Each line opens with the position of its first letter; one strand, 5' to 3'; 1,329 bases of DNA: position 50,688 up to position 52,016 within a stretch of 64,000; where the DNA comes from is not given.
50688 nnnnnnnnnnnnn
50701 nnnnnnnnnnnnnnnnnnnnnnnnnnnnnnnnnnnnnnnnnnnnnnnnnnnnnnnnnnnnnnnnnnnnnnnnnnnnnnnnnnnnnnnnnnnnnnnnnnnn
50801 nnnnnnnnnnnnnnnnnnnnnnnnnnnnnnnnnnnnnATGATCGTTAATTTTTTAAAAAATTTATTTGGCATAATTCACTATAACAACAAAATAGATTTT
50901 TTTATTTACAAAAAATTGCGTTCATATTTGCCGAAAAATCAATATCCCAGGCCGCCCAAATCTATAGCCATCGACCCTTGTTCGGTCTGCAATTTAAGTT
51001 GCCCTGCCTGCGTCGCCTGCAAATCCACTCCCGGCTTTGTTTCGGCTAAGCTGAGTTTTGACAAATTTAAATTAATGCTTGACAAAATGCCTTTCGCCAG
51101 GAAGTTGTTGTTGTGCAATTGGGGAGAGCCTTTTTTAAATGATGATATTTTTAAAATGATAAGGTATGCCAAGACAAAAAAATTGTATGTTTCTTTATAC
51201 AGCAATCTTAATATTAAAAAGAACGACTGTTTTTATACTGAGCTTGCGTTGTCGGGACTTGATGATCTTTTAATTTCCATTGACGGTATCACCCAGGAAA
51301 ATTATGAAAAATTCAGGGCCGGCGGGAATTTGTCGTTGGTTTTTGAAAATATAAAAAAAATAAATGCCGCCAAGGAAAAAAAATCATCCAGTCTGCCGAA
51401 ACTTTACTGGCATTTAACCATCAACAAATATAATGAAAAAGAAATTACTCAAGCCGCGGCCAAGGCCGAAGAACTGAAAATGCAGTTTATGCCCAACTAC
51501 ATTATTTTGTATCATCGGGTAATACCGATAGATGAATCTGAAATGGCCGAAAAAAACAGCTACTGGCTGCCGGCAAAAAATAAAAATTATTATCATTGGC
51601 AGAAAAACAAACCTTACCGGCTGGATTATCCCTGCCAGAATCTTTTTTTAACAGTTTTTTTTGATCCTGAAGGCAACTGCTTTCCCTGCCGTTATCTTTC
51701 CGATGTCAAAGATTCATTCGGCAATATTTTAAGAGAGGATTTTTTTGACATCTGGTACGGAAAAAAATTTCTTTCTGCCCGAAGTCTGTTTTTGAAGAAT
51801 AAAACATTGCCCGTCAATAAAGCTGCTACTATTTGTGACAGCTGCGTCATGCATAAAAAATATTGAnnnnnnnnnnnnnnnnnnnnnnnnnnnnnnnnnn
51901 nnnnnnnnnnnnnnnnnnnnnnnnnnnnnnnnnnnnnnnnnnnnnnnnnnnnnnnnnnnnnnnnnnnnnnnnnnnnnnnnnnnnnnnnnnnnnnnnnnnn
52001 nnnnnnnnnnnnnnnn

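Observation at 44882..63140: Nine-gene glycosyltransferase, isoprenoid and radical-SAM operon directly upstream of a 3,239-aa surface protein: candidate isoprenoid-linked surface-modification system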

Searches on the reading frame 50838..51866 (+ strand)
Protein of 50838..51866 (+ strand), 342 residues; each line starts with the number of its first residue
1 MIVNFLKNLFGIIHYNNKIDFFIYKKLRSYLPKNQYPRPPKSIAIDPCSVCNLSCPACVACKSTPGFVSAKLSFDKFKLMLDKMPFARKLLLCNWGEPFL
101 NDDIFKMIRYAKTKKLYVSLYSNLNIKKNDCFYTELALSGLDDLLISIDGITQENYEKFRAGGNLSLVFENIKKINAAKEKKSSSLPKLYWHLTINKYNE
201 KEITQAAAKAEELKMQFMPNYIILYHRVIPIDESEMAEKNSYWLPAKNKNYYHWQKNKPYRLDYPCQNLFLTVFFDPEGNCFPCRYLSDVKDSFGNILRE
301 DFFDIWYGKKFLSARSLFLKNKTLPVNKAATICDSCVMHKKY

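Call 4: search_protein_families(library=pfam, proteins=[window:50838-51866:+], max_evalue=0.01)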
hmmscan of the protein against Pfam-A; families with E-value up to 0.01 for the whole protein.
window:50838-51866:+ (342 aa): 2 families
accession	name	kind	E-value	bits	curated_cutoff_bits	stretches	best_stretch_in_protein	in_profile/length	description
PF13186.11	SPASM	-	7.4e-07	29.8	21.5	1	266-336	1-66/67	Iron-sulfur cluster-binding domain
PF04055.27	Radical_SAM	-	3.4e-06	27.8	29.5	1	49-178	5-139/166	Radical SAM superfamily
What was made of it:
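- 50838..51866 (+): Radical SAM enzyme with a Twitch/SPASM auxiliary-cluster domain. The radical SAM motif is C51-x3-C55-x2-C58. Four conserved C-terminal Cys (C266, C284, C333, C336) are spaced 18 and 3 residues apart within the two pairs. PF13186 29.8 bits (call 4).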

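Call 5: search_protein_families(library=ncbifam, proteins=[window:50838-51866:+], max_evalue=0.01)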
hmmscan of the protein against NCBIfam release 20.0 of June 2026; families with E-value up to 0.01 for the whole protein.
window:50838-51866:+ (342 aa): 30 families (the best 25 are shown)
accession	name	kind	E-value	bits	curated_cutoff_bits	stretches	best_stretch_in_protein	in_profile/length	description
TIGR04317.1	W_rSAM_matur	equivalog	5e-28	98.2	380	1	40-242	3-197/349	tungsten cofactor oxidoreductase radical SAM maturase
TIGR04311.1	rSAM_Geo_metal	subfamily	3e-19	69.4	400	1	40-218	2-182/423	radical SAM/SPASM family putative metalloenzyme maturase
TIGR04545.1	rSAM_ahbD_hemeb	equivalog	7e-15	55.3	500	1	45-212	4-164/339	heme b synthase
TIGR04055.1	rSAM_NirJ2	equivalog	1.1e-13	51.4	500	1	49-210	8-161/326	putative heme d1 biosynthesis radical SAM protein NirJ2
TIGR04054.1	rSAM_NirJ1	equivalog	1.2e-13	50.5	650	1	46-238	41-221/387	putative heme d1 biosynthesis radical SAM protein NirJ1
NF050035.1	rSAM_WgK_link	exception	7.4e-13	48.2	650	1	39-244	7-203/367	radical SAM/SPASM peptide maturase WgkB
NF045574.1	sacti_mat_StsB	exception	4.9e-12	45.4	625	1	50-179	105-232/466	StsB family radical SAM/SPASM domain sactipeptide maturase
TIGR04051.1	rSAM_NirJ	equivalog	1.8e-11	43.6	515.45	1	51-176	12-136/354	heme d1 biosynthesis radical SAM protein NirJ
TIGR04250.1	SCM_rSAM_ScmE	equivalog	3e-11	42.8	400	1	40-177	2-139/358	SynChlorMet cassette radical SAM/SPASM protein ScmE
TIGR04053.2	TIGR04053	equivalog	1.4e-10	41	395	1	49-178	16-148/366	TIGR04053 family radical SAM/SPASM domain-containing protein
TIGR04546.1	rSAM_ahbC_deAc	equivalog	2.4e-10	39.8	650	1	49-230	47-216/390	12,18-didecarboxysiroheme deacetylase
TIGR03962.1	mycofact_rSAM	equivalog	1.8e-09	37.2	265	1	50-178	21-147/339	mycofactocin radical SAM maturase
NF045702.1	rSAM_GDGT_ether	equivalog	6.7e-09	34.9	450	1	48-176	93-227/486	tetraether lipid synthase Tes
NF033640.1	N_Twi_rSAM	subfamily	7.1e-09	35.2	170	1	37-222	107-310/398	twitch domain-containing radical SAM protein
NF045646.2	rSAM_Se_TrsS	equivalog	8.2e-09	34.5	490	1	48-175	93-222/441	radical SAM (seleno)protein TrsS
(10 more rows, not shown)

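Call 14: search_solved_structures(query=window:50838-51866:+, max_evalue=0.01)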
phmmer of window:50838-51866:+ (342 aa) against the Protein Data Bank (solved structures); distinct sequences matched with E-value up to 0.01: 2.
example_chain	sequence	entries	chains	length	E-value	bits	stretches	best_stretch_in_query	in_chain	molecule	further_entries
7tol_A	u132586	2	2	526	2.3e-07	33.8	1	45-175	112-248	glycerol dibiphytanyl glycerol tetraether - macrocyclic archaeol synthase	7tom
6efn_A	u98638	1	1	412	0.0049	19.6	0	40-210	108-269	Sporulation killing factor maturation protein SkfB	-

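Call 21: find_homologous_proteins(query=window:50838-51866:+, max_evalue=1e-10)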
Query window:50838-51866:+ (342 aa): 243 proteins with E <= 1e-10 among 3238 candidates; the best 120 are listed.
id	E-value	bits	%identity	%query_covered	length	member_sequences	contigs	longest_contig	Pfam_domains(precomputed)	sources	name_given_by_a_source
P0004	3.2e-233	791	100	100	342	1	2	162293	PF13186.12,PF04055.28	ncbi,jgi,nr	ncbi:hypothetical protein C4569_01850 [Candidatus Parcubacteria bacterium]|nr:MAG: hypothetical prot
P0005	5.7e-139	482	60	99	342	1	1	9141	PF13186.12,PF04055.28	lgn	-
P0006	7.7e-88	313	53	83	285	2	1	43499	PF13186.12,PF04055.28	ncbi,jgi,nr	ncbi:SPASM domain-containing protein [Patescibacteria group bacterium]|nr:SPASM domain-containing pr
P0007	2.6e-67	246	38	98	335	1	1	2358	PF13186.12,PF04055.28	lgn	-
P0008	4.5e-65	239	42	87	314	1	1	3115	PF13186.12,PF04055.28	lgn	-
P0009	2.9e-63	233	39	88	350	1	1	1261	PF13186.12,PF04055.28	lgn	-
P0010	2.0e-59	220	38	88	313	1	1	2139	PF13186.12,PF04055.28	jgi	jgi:radical SAM protein with 4Fe4S-binding SPASM domain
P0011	4.5e-59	219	40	89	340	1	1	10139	PF13186.12,PF04055.28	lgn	-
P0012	8.7e-59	218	36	87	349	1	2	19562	PF13186.12,PF04055.28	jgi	-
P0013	1.5e-58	217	38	90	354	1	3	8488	PF13186.12,PF04055.28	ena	-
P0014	7.7e-58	215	38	89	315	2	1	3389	PF13186.12,PF04055.28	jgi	jgi:radical SAM protein with 4Fe4S-binding SPASM domain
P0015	1.5e-55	207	35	88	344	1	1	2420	PF13186.12,PF04055.28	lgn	-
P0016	4.6e-55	206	35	94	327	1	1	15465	PF13186.12,PF04055.28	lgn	-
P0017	6.7e-55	205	37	82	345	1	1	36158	PF13186.12,PF04055.28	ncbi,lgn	-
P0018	1.2e-54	204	38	89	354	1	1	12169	PF13186.12,PF04055.28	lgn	-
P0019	2.2e-53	200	34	89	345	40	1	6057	PF13186.12,PF04055.28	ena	-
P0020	2.3e-53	200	38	87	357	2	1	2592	PF13186.12,PF04055.28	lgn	-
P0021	4.9e-53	199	38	89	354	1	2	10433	PF13186.12,PF04055.28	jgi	-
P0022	7.7e-53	198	36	87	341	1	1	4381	PF13186.12,PF04055.28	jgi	jgi:MoaA/NifB/PqqE/SkfB family radical SAM enzyme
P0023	3.6e-52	196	38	87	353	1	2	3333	PF13186.12,PF04055.28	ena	-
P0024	4.3e-52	196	37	87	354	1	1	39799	PF13186.12,PF04055.28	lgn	-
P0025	1.6e-51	194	36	90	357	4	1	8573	PF13186.12,PF04055.28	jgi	-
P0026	5.5e-51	192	39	88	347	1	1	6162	PF13186.12,PF04055.28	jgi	-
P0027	8.7e-51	192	38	89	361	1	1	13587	PF13186.12,PF04055.28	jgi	-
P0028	1.8e-50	191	37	89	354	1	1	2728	PF13186.12,PF04055.28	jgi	-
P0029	2.0e-50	190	35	88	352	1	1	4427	PF13186.12,PF04055.28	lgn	-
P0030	3.0e-50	190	35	94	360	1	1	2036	PF13186.12,PF04055.28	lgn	-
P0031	9.7e-50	188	36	88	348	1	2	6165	PF13186.12,PF04055.28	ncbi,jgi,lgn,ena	-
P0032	5.5e-49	186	36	87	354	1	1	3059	PF13186.12,PF04055.28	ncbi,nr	ncbi:MAG: radical SAM protein [Desulfobulbaceae bacterium]|nr:radical SAM protein [Desulfobulbaceae 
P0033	6.4e-49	185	36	87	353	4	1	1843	PF13186.12,PF04055.28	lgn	-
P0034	3.6e-48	183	38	77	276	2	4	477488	PF13186.12,PF04055.28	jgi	jgi:radical SAM protein with 4Fe4S-binding SPASM domain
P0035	3.9e-48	183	35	89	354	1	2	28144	PF13186.12,PF04055.28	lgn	-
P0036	8.6e-48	182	35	89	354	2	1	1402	PF13186.12,PF04055.28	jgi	-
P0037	8.7e-47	178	33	89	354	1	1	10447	PF13186.12,PF04055.28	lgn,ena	-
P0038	4.8e-46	176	33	87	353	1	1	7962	PF13186.12,PF04055.28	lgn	-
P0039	8.9e-44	168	33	94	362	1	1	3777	PF13186.12,PF04055.28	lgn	-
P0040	1.3e-43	168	35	91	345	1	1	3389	PF13186.12,PF04055.28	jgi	jgi:radical SAM protein with 4Fe4S-binding SPASM domain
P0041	6.7e-43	166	33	90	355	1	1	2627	PF13186.12,PF04055.28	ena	-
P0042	1.7e-42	164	35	81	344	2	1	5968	PF13186.12,PF04055.28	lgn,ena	-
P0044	1.4e-41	161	32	87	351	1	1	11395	PF13186.12,PF04055.28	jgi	jgi:MoaA/NifB/PqqE/SkfB family radical SAM enzyme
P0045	1.4e-40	158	37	87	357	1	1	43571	PF13186.12,PF04055.28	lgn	-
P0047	1.7e-40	158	32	87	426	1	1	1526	PF13186.12,PF04055.28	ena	-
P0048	1.8e-40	158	32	92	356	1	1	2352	PF13186.12,PF04055.28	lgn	-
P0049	1.9e-40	158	32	98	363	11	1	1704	PF13186.12,PF04055.28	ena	-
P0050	1.6e-39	155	37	78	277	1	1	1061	PF13186.12,PF04055.28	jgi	jgi:radical SAM protein with 4Fe4S-binding SPASM domain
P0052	4.8e-36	143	29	88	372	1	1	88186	PF13186.12,PF04055.28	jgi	jgi:MoaA/NifB/PqqE/SkfB family radical SAM enzyme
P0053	7.5e-35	139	32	83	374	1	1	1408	PF13186.12,PF04055.28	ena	-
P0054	1.7e-34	138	31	87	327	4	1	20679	PF13186.12,PF04055.28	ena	-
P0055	7.3e-34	136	31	87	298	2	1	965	PF13186.12,PF04055.28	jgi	jgi:MoaA/NifB/PqqE/SkfB family radical SAM enzyme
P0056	2.4e-33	134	31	94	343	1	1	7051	PF13186.12,PF04055.28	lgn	-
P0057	3.0e-33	134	30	87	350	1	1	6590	PF13186.12,PF04055.28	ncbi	-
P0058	6.2e-32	130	31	87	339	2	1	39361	PF13186.12,PF04055.28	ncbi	-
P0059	1.5e-30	125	27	92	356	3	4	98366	PF13186.12,PF04055.28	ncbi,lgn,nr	ncbi:MAG: radical SAM protein [Candidatus Magnetobacterium sp. LHC-1]|nr:SPASM domain-containing pro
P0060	2.9e-30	124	30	87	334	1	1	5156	PF13186.12,PF04055.28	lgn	-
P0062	4.1e-30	124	33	90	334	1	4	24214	PF13186.12,PF04055.28,PF13353.12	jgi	-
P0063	5.5e-30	123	31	86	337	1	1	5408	PF13186.12,PF04055.28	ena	-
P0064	1.0e-29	122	33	72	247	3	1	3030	PF13186.12,PF04055.28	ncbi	-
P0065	1.9e-29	121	28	87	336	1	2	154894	PF13186.12,PF04055.28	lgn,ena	-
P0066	5.1e-29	120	31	87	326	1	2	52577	PF13186.12,PF04055.28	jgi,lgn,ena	-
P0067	1.1e-28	119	27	98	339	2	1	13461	PF13186.12,PF04055.28,PF13353.12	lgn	-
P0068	1.6e-28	118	29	98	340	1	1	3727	PF13186.12,PF04055.28,PF13353.12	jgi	jgi:radical SAM protein with 4Fe4S-binding SPASM domain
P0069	1.9e-28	118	29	90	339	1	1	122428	PF13186.12,PF04055.28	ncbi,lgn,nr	ncbi:MAG: SPASM domain-containing protein [Flavobacteriia bacterium]|nr:SPASM domain-containing prot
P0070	2.1e-28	118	29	88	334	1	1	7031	PF13186.12,PF04055.28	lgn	-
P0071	2.6e-28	118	29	87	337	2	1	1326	PF13186.12,PF04055.28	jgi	jgi:radical SAM protein with 4Fe4S-binding SPASM domain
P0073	3.1e-28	117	28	94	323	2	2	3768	PF13186.12,PF04055.28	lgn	-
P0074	3.1e-28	117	30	87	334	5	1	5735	PF13186.12,PF04055.28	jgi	-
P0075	4.6e-28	117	28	83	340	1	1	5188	PF13186.12,PF04055.28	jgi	-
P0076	6.8e-28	116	28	87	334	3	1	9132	PF13186.12,PF04055.28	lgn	-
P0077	7.5e-28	116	29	87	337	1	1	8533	PF13186.12,PF04055.28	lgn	-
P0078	1.0e-27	116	29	87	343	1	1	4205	PF13186.12,PF04055.28,PF13353.12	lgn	-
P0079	1.1e-27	116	26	84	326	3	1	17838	PF13186.12,PF04055.28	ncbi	-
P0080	1.8e-27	115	28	87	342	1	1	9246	PF13186.12,PF04055.28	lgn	-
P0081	2.0e-27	115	31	87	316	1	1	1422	PF13186.12,PF04055.28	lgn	-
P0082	3.5e-27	114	30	87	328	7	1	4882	PF13186.12,PF04055.28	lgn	-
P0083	3.8e-27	114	28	87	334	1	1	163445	PF13186.12,PF04055.28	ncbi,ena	-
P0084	6.1e-27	113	30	91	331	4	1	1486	PF13186.12,PF04055.28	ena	-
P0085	8.0e-27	113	29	92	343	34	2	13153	PF13186.12,PF04055.28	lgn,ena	-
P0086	8.7e-27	113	29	80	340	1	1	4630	PF13186.12,PF04055.28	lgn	-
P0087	9.3e-27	113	29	91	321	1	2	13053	PF13186.12,PF04055.28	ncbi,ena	-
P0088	1.1e-26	112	29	91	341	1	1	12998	PF13186.12,PF04055.28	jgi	-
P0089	1.3e-26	112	31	87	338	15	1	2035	PF13186.12,PF04055.28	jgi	jgi:radical SAM protein with 4Fe4S-binding SPASM domain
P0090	1.5e-26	112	29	78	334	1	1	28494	PF13186.12,PF04055.28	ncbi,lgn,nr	ncbi:SPASM domain-containing protein [candidate division KSB1 bacterium]|nr:SPASM domain-containing 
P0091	1.6e-26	112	29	87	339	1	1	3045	PF13186.12,PF04055.28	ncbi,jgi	jgi:radical SAM protein with 4Fe4S-binding SPASM domain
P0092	1.9e-26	111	29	87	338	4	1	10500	PF13186.12,PF04055.28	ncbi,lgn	-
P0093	2.0e-26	111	31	81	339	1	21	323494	PF13186.12,PF04055.28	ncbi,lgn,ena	-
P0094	2.3e-26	111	30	93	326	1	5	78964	PF13186.12,PF04055.28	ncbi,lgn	-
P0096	3.0e-26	111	29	90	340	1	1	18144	PF13186.12,PF04055.28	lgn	-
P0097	3.0e-26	111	27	98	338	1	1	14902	PF13186.12,PF04055.28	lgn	-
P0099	6.9e-26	110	28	87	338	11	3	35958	PF13186.12,PF04055.28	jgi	-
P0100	8.0e-26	109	31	81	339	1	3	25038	PF13186.12,PF04055.28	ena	-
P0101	1.3e-25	109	30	87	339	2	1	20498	PF13186.12,PF04055.28,PF13353.12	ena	-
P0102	1.4e-25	109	28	97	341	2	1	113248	PF13186.12,PF04055.28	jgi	-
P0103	1.5e-25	109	30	81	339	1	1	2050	PF13186.12,PF04055.28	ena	-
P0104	1.5e-25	109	30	81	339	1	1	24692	PF13186.12,PF04055.28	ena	-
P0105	1.6e-25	108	30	87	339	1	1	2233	PF13186.12,PF04055.28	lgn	-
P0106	1.7e-25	108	27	98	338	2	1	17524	PF13186.12,PF04055.28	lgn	-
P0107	2.0e-25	108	29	91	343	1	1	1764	PF13186.12,PF04055.28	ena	-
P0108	2.1e-25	108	29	90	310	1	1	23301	PF13186.12,PF04055.28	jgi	-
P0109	2.1e-25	108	27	87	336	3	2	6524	PF13186.12,PF04055.28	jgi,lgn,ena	-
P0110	2.3e-25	108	29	90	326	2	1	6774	PF13186.12,PF04055.28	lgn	-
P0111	2.4e-25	108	28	98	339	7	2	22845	PF13186.12,PF04055.28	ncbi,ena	-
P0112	2.5e-25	108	29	87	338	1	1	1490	PF13186.12,PF04055.28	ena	-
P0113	2.9e-25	108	29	87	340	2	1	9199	PF13186.12,PF04055.28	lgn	-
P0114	5.0e-25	107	29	90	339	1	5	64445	PF13186.12,PF04055.28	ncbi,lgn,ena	-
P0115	5.3e-25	107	29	89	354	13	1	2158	PF13186.12,PF04055.28,PF13353.12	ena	-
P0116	5.7e-25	107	29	90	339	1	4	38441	PF13186.12,PF04055.28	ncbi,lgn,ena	-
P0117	6.5e-25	106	28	86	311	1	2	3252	PF13186.12,PF04055.28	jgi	jgi:radical SAM protein with 4Fe4S-binding SPASM domain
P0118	7.7e-25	106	28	86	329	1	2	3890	PF13186.12,PF04055.28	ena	-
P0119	8.5e-25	106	26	98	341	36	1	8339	PF13186.12,PF04055.28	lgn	-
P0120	8.7e-25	106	28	89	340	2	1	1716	PF13186.12,PF04055.28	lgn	-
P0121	9.4e-25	106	28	83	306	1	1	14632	PF13186.12,PF04055.28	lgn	-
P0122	1.1e-24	106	30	83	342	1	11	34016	PF13186.12,PF04055.28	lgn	-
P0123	1.3e-24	105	28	98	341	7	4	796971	PF13186.12,PF04055.28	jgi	jgi:radical SAM protein with 4Fe4S-binding SPASM domain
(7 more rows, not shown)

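Call 22: find_encoding_contigs(protein=P0006, flank=10000, max_places=2)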
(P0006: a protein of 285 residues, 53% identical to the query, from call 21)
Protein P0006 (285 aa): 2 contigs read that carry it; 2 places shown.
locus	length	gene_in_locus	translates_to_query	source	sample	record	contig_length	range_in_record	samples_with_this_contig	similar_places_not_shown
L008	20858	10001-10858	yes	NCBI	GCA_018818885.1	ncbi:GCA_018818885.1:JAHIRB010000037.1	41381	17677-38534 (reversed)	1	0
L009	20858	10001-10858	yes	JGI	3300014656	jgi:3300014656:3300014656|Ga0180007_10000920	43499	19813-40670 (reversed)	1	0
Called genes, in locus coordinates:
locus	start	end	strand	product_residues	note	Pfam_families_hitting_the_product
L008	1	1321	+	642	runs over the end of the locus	PF00012:HSP70, PF06723:MreB_Mbl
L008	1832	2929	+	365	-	PF00226:DnaJ, PF01556:DnaJ_C, PF00684:DnaJ_CXXCXGXG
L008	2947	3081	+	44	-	PF01541:GIY-YIG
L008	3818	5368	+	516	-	-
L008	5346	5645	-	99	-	PF07760:DUF1616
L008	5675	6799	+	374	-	PF13439:Glyco_transf_4, PF13477:Glyco_trans_4_2 (weak), PF00534:Glycos_transf_1, PF13692:Glyco_trans_1_4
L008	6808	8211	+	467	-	PF02310:B12-binding, PF04055:Radical_SAM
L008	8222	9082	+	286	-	PF00535:Glycos_transf_2, PF10111:Glyco_tranf_2_2, PF13641:Glyco_tranf_2_3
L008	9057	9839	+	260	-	PF01040:UbiA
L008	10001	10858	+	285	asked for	PF04055:Radical_SAM (faint), PF13186:SPASM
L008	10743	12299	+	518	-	PF02310:B12-binding, PF04055:Radical_SAM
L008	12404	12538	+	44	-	-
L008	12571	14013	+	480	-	PF02310:B12-binding, PF19864:Radical_SAM_N2 (weak), PF04055:Radical_SAM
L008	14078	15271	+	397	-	PF00266:Aminotran_5 (faint), PF00155:Aminotran_1_2, PF01041:DegT_DnrJ_EryC1 (weak), PF01053:Cys_Met_Meta_PP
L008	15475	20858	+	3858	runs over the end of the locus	PF25778:DUF7948 (weak), PF11617:Cu-binding_MopE (faint), PF11974:bMG3 (faint), PF00041:fn3 (weak)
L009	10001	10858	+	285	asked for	PF04055:Radical_SAM (faint), PF13186:SPASM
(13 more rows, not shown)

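Call 23: find_encoding_contigs(protein=P0017, flank=10000, max_places=2)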
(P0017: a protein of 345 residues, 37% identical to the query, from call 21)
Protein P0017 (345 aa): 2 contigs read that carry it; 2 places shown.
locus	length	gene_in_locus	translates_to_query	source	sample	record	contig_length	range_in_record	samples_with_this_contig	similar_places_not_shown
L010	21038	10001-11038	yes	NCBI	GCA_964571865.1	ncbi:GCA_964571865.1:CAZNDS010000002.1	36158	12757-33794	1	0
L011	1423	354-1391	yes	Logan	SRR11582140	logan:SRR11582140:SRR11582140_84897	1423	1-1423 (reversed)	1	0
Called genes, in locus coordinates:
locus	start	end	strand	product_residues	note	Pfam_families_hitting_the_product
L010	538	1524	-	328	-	-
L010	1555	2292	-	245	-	PF01209:Ubie_methyltran (weak), PF03848:TehB, PF06325:PrmA, PF13489:Methyltransf_23, PF13847:Methyltransf_31, PF08241:Methyltransf_11, PF08242:Methyltransf_12, PF13649:Methyltransf_25, +1 more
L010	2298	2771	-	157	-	PF01814:Hemerythrin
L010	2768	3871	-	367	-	PF12801:Fer4_5, PF00037:Fer4 (faint), PF13746:Fer4_18 (faint), PF12801:Fer4_5 (weak), PF13237:Fer4_10, PF14697:Fer4_21 (weak)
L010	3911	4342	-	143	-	PF02082:Rrf2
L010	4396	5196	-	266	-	PF01569:PAP2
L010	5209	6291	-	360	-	PF01926:MMR_HSR1 (weak), PF06071:YchF-GTPase_C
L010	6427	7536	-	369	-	PF01544:CorA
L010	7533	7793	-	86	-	-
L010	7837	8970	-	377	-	-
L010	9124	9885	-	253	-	PF00106:adh_short, PF05368:NmrA (weak), PF08643:DUF1776 (faint), PF08659:KR, PF13561:adh_short_C2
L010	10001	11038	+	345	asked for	PF04055:Radical_SAM, PF13186:SPASM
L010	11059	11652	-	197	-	-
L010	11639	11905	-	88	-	-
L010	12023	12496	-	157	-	PF05163:DinB, PF07609:DUF1572, PF12867:DinB_2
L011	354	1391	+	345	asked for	PF04055:Radical_SAM, PF13186:SPASM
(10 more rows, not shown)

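Call 24: find_encoding_contigs(protein=P0024, flank=10000, max_places=2)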
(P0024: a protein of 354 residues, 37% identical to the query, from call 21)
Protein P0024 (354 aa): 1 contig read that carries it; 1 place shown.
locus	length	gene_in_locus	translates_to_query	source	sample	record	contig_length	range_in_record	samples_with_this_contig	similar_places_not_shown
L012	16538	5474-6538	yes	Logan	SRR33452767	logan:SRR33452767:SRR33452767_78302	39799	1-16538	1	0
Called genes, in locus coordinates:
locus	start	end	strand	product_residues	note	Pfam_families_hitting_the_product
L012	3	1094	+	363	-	?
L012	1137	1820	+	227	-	PF08241:Methyltransf_11 (weak)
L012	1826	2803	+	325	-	PF01522:Polysacc_deac_1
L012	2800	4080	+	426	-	PF13439:Glyco_transf_4, PF13579:Glyco_trans_4_4, PF20706:GT4-conflict, PF00534:Glycos_transf_1, PF13692:Glyco_trans_1_4, PF13524:Glyco_trans_1_2 (faint)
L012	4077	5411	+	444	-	PF01943:Polysacc_synt, PF13440:Polysacc_synt_3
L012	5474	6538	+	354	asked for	PF04055:Radical_SAM, PF13186:SPASM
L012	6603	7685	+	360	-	PF13186:SPASM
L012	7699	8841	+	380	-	PF04055:Radical_SAM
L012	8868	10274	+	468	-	PF02310:B12-binding (weak), PF04055:Radical_SAM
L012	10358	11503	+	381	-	PF01041:DegT_DnrJ_EryC1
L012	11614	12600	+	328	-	PF00535:Glycos_transf_2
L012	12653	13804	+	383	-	PF13439:Glyco_transf_4, PF13579:Glyco_trans_4_4 (weak), PF00534:Glycos_transf_1, PF13692:Glyco_trans_1_4, PF13524:Glyco_trans_1_2 (weak), PF20706:GT4-conflict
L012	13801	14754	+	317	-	PF00535:Glycos_transf_2, PF10111:Glyco_tranf_2_2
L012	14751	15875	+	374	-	PF13439:Glyco_transf_4, PF13579:Glyco_trans_4_4, PF00534:Glycos_transf_1, PF13692:Glyco_trans_1_4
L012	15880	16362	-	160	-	-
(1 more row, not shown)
